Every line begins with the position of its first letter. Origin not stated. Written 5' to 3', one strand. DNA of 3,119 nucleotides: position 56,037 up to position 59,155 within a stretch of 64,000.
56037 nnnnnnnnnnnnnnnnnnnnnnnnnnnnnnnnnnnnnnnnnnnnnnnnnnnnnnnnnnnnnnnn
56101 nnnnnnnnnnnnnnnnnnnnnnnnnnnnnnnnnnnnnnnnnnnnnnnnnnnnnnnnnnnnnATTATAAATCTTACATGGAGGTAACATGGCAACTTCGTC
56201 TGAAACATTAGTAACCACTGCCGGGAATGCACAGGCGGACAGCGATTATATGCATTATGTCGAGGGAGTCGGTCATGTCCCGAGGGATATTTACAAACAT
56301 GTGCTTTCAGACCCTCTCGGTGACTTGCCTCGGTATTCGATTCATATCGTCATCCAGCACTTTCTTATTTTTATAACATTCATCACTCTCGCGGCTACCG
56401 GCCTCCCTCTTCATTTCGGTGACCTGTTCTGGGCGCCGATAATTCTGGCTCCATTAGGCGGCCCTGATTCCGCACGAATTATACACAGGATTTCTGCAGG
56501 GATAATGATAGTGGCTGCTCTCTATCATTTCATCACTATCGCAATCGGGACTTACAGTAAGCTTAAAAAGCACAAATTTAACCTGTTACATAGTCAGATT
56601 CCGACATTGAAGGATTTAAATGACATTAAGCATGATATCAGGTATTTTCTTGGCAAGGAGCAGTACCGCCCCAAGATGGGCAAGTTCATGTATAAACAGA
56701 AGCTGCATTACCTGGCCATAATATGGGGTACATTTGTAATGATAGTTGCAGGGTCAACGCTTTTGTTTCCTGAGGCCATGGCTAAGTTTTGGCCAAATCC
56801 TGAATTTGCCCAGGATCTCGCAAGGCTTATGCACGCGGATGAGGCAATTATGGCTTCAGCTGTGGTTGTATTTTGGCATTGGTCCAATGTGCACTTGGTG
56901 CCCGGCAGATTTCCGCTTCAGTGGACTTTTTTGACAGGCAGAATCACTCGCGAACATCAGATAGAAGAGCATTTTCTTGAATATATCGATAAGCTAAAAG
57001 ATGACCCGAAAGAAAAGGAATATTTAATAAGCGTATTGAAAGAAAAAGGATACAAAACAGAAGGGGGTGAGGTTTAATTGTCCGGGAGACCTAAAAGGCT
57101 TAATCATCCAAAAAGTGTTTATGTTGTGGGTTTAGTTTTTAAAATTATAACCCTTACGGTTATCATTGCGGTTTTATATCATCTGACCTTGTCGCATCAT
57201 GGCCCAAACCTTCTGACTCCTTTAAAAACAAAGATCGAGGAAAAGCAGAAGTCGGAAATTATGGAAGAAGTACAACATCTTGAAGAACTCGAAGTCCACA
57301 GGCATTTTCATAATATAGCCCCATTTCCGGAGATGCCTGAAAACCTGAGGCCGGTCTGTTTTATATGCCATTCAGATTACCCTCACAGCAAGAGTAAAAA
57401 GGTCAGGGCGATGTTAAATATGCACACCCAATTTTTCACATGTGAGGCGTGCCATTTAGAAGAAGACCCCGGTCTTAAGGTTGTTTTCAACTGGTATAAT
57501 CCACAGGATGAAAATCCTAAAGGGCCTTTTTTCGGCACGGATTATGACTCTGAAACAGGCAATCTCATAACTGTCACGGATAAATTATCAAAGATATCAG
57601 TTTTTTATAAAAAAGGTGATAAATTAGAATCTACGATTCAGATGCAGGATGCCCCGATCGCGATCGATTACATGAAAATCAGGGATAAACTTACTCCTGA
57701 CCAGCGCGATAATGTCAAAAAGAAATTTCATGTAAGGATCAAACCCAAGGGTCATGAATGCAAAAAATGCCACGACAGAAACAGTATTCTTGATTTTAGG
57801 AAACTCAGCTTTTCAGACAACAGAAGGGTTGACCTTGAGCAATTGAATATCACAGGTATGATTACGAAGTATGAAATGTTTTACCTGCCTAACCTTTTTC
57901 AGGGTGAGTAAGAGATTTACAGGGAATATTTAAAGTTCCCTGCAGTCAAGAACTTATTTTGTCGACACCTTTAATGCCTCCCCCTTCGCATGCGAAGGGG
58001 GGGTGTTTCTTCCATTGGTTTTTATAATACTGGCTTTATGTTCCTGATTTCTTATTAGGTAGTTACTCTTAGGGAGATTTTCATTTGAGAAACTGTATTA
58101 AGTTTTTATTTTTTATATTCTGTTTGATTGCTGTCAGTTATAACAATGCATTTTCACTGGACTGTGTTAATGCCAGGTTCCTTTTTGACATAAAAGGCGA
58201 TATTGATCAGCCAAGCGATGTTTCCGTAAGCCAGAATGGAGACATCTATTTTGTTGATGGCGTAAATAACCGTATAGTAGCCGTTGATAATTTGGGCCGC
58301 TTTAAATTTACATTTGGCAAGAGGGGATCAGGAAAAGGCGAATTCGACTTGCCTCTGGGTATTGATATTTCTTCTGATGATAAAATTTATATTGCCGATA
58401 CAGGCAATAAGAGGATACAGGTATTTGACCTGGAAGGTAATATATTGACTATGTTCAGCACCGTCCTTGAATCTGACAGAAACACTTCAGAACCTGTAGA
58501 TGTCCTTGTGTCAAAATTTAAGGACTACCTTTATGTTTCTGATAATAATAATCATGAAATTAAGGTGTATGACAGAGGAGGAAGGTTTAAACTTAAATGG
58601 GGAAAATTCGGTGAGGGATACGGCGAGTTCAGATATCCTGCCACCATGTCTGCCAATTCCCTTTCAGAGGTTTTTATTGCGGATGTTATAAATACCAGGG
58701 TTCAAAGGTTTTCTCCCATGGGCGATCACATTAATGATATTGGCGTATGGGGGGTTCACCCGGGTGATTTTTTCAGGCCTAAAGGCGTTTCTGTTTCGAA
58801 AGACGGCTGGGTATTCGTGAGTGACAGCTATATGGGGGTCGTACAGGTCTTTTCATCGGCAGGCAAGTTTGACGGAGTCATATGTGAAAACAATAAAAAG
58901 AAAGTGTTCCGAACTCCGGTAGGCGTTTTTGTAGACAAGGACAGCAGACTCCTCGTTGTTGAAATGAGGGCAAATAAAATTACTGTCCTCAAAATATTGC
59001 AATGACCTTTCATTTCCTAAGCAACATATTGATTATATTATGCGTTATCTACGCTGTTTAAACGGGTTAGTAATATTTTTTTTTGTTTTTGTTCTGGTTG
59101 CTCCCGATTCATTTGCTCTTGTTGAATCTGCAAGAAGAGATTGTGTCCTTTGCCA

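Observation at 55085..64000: Duplicated three-gene quinol-oxidoreductase-like modules (8-heme c with C-terminal TM / di-heme b / TM-anchored small c)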

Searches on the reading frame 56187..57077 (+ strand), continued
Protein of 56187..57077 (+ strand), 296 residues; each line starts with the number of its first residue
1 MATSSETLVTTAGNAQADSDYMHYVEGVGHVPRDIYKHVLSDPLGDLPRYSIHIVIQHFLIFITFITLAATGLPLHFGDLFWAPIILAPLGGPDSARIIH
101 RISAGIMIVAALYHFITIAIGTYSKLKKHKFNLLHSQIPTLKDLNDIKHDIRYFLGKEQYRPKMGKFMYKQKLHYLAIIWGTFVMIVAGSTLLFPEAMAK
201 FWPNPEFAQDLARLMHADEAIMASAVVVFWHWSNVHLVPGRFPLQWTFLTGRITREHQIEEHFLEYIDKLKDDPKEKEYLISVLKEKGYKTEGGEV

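Call 52: search_solved_structures(query=A1, max_evalue=0.1, show_alignments=2)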
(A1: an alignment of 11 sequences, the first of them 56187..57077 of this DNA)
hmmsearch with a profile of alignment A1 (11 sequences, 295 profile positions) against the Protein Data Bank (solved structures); distinct sequences matched with E-value up to 0.1: 1.
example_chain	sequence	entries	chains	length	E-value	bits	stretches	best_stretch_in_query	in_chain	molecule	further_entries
1kqf_C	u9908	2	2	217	2.5e-08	36.4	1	54-271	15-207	FORMATE DEHYDROGENASE, NITRATE-INDUCIBLE, CYTOCHROME B556(FDN) SUBUNIT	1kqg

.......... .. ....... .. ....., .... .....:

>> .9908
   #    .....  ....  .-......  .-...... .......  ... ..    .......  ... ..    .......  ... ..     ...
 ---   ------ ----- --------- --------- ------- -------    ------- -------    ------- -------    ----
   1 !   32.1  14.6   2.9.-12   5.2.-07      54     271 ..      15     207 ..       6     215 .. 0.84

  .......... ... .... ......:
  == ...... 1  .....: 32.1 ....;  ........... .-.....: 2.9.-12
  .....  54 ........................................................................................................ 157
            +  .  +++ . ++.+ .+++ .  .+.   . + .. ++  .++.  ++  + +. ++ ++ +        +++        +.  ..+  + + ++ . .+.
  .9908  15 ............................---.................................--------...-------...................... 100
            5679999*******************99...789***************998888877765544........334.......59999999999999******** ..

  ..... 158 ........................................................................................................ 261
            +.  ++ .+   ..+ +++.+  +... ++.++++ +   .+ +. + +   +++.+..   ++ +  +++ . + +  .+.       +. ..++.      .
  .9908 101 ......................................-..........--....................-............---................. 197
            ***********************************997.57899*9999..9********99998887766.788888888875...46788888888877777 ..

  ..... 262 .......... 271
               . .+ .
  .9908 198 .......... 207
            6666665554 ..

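Call 83: predict_structure(alignment_id=A4)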
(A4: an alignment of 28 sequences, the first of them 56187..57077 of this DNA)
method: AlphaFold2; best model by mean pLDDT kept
length: 296 residues; sequences in the alignment: 28
mean_pLDDT: 81.7   pTM: 0.70
mean pLDDT of the five models: 81.7, 79.6, 77.9, 76.7, 76.4
residues with pLDDT >= 90: 80; 70-90: 175; 50-70: 16; < 50: 25
segments of 3 or more residues with pLDDT < 50: 1-18, 241-243, 294-296
pLDDT, mean of each block of 10 residues (from residue 1): 36 43 85 86 78 84 90 91 94 95 93 89 88 77 91 88 85 85 87 87 88 88 83 63 62 85 88 89 87 56
secondary structure, 60 per line:
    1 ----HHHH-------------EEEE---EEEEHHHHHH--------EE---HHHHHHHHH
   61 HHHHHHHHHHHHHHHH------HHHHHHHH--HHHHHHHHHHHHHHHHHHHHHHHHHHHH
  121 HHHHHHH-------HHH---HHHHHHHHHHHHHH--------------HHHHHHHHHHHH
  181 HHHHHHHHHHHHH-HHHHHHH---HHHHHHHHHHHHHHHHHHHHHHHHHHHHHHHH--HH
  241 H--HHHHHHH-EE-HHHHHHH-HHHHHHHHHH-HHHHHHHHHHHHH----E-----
elements in order: H5-8 E22-25 E29-32 H33-38 H52-76 H83-90 H93-127 H141-154 H169-193 H195-201 H205-236 H244-250 H255-261 H263-272 H274-286

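Call 85: fold_search(model_id=the predicted structure, library=pdb)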
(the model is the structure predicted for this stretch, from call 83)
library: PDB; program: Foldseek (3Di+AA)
matches with E <= 10: 252; with E <= 0.001: 1
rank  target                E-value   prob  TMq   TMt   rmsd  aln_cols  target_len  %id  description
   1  1kqf_C                1.2e-05  1.00  0.55  0.72   4.7       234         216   21  FORMATE DEHYDROGENASE N FROM E. COLI (released 2002-03-15)
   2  8px9_A                3.4e-01  0.16  0.18  0.10  23.9       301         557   15  Structure of the antibacterial peptide ABC transporter McjD, solved at wavelength 2.75 A (released 2023-10-25)
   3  4gd3_A                4.7e-01  0.72  0.28  0.43   9.0       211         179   14  Structure of E. coli hydrogenase-1 in complex with cytochrome b (released 2013-01-02)
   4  7vgf_A                6.4e-01  0.11  0.17  0.10  22.7       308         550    9  cryo-EM structure of AMP-PNP bound human ABCB7 (released 2022-02-16)
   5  8ucd_C                7.2e-01  0.51  0.27  0.32   9.3       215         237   12  Cryo-EM structure of human STEAP1 in complex with AMG 509 Fab (released 2023-11-22)
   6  8px9_B                7.2e-01  0.14  0.19  0.11  23.6       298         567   14  Structure of the antibacterial peptide ABC transporter McjD, solved at wavelength 2.75 A (released 2023-10-25)
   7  7psl_A                7.5e-01  0.09  0.17  0.10  22.7       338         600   12  S. cerevisiae Atm1 in MSP1D1 nanodiscs in nucleotide-free state (released 2021-12-29)
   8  7pqx_A                9.8e-01  0.06  0.14  0.08  23.1       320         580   12  Structure of CtAtm1 in the inward-facing open conformation (released 2022-08-10)
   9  7pr1_A                1.1e+00  0.08  0.17  0.10  24.0       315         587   13  Structure of CtAtm1 in the occluded conformation with ATP bound (released 2022-08-10)
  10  6pam_C                1.1e+00  0.06  0.14  0.08  22.0       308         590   14  Structure of a bacterial Atm1-family ABC transporter with MgADP bound (released 2020-06-24)
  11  4mrn_B                1.4e+00  0.08  0.16  0.09  21.8       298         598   11  Structure of a bacterial Atm1-family ABC transporter (released 2014-03-19)
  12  4mrn_A                1.4e+00  0.08  0.16  0.09  22.2       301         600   11  Structure of a bacterial Atm1-family ABC transporter (released 2014-03-19)
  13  3ezu                  1.4e+00  0.07  0.14  0.13  16.8       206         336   11  Crystal structure of multidomain protein of unknown function with GGDEF-domain (NP_951600.1) from GEOBACTER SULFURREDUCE (released 2008-11-18)
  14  7pro_A                1.6e+00  0.08  0.18  0.10  23.0       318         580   12  Structure of CtAtm1 in the inward-open with Glutathione-complexed [2Fe-2S] cluster bound (released 2022-08-10)
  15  4pl0_A                1.7e+00  0.08  0.18  0.10  23.4       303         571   14  Crystal structure of the antibacterial peptide ABC transporter McjD in an outward occluded state (released 2014-06-18)
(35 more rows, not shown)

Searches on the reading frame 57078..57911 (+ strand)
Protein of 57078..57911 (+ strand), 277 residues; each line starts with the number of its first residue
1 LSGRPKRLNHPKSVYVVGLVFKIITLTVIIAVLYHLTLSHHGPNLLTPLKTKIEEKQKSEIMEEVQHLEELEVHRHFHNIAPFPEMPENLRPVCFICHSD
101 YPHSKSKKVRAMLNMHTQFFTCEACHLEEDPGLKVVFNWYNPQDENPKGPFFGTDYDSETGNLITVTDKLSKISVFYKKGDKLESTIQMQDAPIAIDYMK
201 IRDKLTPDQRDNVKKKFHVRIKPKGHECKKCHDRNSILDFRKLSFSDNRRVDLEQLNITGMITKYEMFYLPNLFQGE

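Call 4: search_protein_families(library=pfam, proteins=[window:57078-57911:+], max_evalue=0.1)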
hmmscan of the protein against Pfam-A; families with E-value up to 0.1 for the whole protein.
window:57078-57911:+ (277 aa): 6 families
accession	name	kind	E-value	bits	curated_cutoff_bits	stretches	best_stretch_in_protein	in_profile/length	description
PF14522.11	Cytochrome_C7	-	1.2e-05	25.5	24.8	1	93-129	15-51/67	Cytochrome c7 and related cytochrome c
PF07627.16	PSCyt3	-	0.0057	17.4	27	0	185-234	31-77/98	Protein of unknown function (DUF1588)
PF03264.19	Cytochrom_NNT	-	0.006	16.8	24.1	0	57-126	91-164/174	NapC/NirT cytochrome c family, N-terminal region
PF14537.11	Cytochrom_c3_2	-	0.018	16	25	0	91-128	26-66/79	Cytochrome c3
PF22113.1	Mtrc-MtrF_II-IV_dom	-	0.049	13.6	30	0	219-236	75-92/176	Outer membrane cytochrome MtrC/MtrF-like, domains II/IV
PF13435.11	Cytochrome_C554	-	0.067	14.6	20.8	0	78-126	37-83/84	Cytochrome c554 and c-prime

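Call 5: search_protein_families(library=ncbifam, proteins=[window:57078-57911:+], max_evalue=0.1)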
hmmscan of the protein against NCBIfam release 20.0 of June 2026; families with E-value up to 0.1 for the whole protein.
window:57078-57911:+ (277 aa): 4 families
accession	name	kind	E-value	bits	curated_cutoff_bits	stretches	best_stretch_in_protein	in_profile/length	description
TIGR04315.1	octaheme_Shew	subfamily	1.9e-05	23.9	375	1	90-128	218-252/440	tetrathionate reductase family octaheme c-type cytochrome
TIGR04257.1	nanowire_3heme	domain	0.0086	16.2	40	0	94-127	26-59/75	c(7)-type cytochrome triheme domain-containing protein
TIGR03508.1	decahem_SO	subfamily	0.029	13.8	192.2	0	92-126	213-248/258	DmsE family decaheme c-type cytochrome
NF008448.1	PRK11295.1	equivalog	0.037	14.2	87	1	66-110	37-80/113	YajD family HNH nuclease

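Call 16: search_solved_structures(query=window:57078-57911:+, max_evalue=1)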
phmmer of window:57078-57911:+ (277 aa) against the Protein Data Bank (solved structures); distinct sequences matched with E-value up to 1: 1.
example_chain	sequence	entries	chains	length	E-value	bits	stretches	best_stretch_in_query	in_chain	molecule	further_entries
1sp3_A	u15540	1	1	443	0.0049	19.3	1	94-171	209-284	cytochrome c, putative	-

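Call 47: find_homologous_proteins(query=window:57078-57911:+)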
Query window:57078-57911:+ (277 aa): 386 proteins with E <= 0.001 among 605 candidates; the best 120 are listed.
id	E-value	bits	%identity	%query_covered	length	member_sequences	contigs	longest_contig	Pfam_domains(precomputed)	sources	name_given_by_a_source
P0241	1.1e-149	515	78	100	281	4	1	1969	-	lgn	-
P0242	9.2e-147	506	100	78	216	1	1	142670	PF14522.12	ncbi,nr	ncbi:MAG: hypothetical protein HY809_02775 [Nitrospirae bacterium]|nr:hypothetical protein [Nitrospi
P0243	1.3e-146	505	77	100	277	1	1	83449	PF14522.12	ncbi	-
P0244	9.8e-143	492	75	100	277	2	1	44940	PF14522.12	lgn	-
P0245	2.0e-140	485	72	100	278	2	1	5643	PF14522.12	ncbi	-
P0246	1.4e-137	475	71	99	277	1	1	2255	PF14522.12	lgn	-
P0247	1.6e-137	475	69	99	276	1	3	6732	-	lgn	-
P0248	2.9e-137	474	70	99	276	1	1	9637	PF14522.12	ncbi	-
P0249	6.7e-137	473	70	100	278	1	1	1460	PF14522.12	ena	-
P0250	5.8e-136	470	70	99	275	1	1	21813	PF14522.12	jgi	jgi:hypothetical protein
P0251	1.8e-135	469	70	99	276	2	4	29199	-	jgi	-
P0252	3.3e-135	468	69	99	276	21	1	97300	-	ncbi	-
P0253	5.7e-135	467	68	99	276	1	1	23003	-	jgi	jgi:hypothetical protein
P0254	9.2e-135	466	69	99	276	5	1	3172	-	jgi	jgi:hypothetical protein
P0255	1.5e-134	466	69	99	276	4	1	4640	-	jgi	jgi:DNA-directed RNA polymerase subunit M/transcription elongation factor TFIIS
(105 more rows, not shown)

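Call 54: predict_structure(alignment_id=A3)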
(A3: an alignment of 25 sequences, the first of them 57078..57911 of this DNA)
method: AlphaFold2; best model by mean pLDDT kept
length: 277 residues; sequences in the alignment: 25
mean_pLDDT: 56.2   pTM: 0.40
mean pLDDT of the five models: 56.2, 52.6, 48.1, 45.9, 43.3
residues with pLDDT >= 90: 5; 70-90: 50; 50-70: 111; < 50: 111
segments of 3 or more residues with pLDDT < 50: 57-83, 95-124, 161-163, 235-277
pLDDT, mean of each block of 10 residues (from residue 1): 55 82 90 76 67 53 43 32 53 45 38 42 53 67 68 51 56 69 68 69 71 65 53 46 38 37 44 38
secondary structure, 60 per line:
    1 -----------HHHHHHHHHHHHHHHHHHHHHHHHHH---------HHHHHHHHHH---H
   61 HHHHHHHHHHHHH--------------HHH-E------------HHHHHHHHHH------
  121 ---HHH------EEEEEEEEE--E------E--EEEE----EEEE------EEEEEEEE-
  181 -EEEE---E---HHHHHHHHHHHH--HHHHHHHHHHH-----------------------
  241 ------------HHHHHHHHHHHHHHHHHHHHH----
elements in order: H12-37 H47-56 H60-73 H105-114 E133-141 E154-157 E162-165 E172-179 E182-185 H193-204 H207-217 H253-273

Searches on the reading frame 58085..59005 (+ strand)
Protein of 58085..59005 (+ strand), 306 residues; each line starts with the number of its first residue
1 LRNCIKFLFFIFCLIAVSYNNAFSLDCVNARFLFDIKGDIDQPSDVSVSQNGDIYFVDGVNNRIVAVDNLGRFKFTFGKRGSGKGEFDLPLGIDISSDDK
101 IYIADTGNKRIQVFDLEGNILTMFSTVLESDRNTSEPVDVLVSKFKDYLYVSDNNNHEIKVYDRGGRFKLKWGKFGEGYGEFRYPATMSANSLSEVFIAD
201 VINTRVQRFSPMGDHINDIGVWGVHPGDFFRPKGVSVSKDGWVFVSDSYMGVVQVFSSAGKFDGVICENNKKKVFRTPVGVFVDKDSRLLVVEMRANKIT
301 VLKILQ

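Call 4: search_protein_families(library=pfam, proteins=[window:58085-59005:+], max_evalue=0.1)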
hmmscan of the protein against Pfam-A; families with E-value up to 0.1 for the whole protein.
window:58085-59005:+ (306 aa): 6 families
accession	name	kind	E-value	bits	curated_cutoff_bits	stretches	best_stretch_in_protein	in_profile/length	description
PF01436.27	NHL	-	3.8e-24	83.9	20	3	87-114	1-28/28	NHL repeat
PF17170.10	DUF5128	-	7e-13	48.9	22.9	2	42-118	45-121/321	6-bladed beta-propeller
PF25021.1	TEN_NHL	-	1e-07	31.7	27.1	0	40-67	141-168/357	Teneurin NHL domain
PF08450.18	SGL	-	7e-05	23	26.3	1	43-167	88-215/246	SMP-30/Gluconolactonase/LRE-like region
PF01731.26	Arylesterase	-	0.00039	21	21.3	0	86-115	52-82/86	Arylesterase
PF24684.1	Vgb_lyase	-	0.00076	18.8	50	0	40-121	54-130/290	Virginiamycin B lyase family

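Call 5: search_protein_families(library=ncbifam, proteins=[window:58085-59005:+], max_evalue=0.1)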
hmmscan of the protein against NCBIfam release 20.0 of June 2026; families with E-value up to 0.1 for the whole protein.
window:58085-59005:+ (306 aa): 8 families
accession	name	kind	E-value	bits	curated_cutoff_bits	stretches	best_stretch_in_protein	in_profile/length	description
NF035926.1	scyF_NHL_VPEP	equivalog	2.4e-44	152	350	2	38-129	196-288/376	scytonemin biosynthesis PEP-CTERM protein ScyF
NF047780.1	LIC12708_fam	subfamily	1.1e-06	27.8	150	2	237-273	63-99/391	LIC_12708 family protein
NF033206.1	ScyE_fam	subfamily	0.0004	20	80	0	89-112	9-39/333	ScyD/ScyE family protein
TIGR03866.1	PQQ_ABC_repeats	subfamily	0.00065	18.9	287.3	1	90-164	43-112/310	PQQ-dependent catabolism-associated beta-propeller protein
NF000096.1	stregra_B_VgbB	exception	0.0075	15.5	600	0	90-300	17-207/295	streptogramin B lyase Vgb(B)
TIGR02604.1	Piru_Ver_Nterm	subfamily_domain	0.018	14.5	122.2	0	207-249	319-340/367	PVC-type heme-binding CxxCH protein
NF000022.1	stregra_B_VgbA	exception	0.031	13.4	600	0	43-120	101-173/299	streptogramin B lyase Vgb(A)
TIGR04183.1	Por_Secre_tail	domain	0.089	12.8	23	0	101-129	13-41/72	T9SS type A sorting domain-containing protein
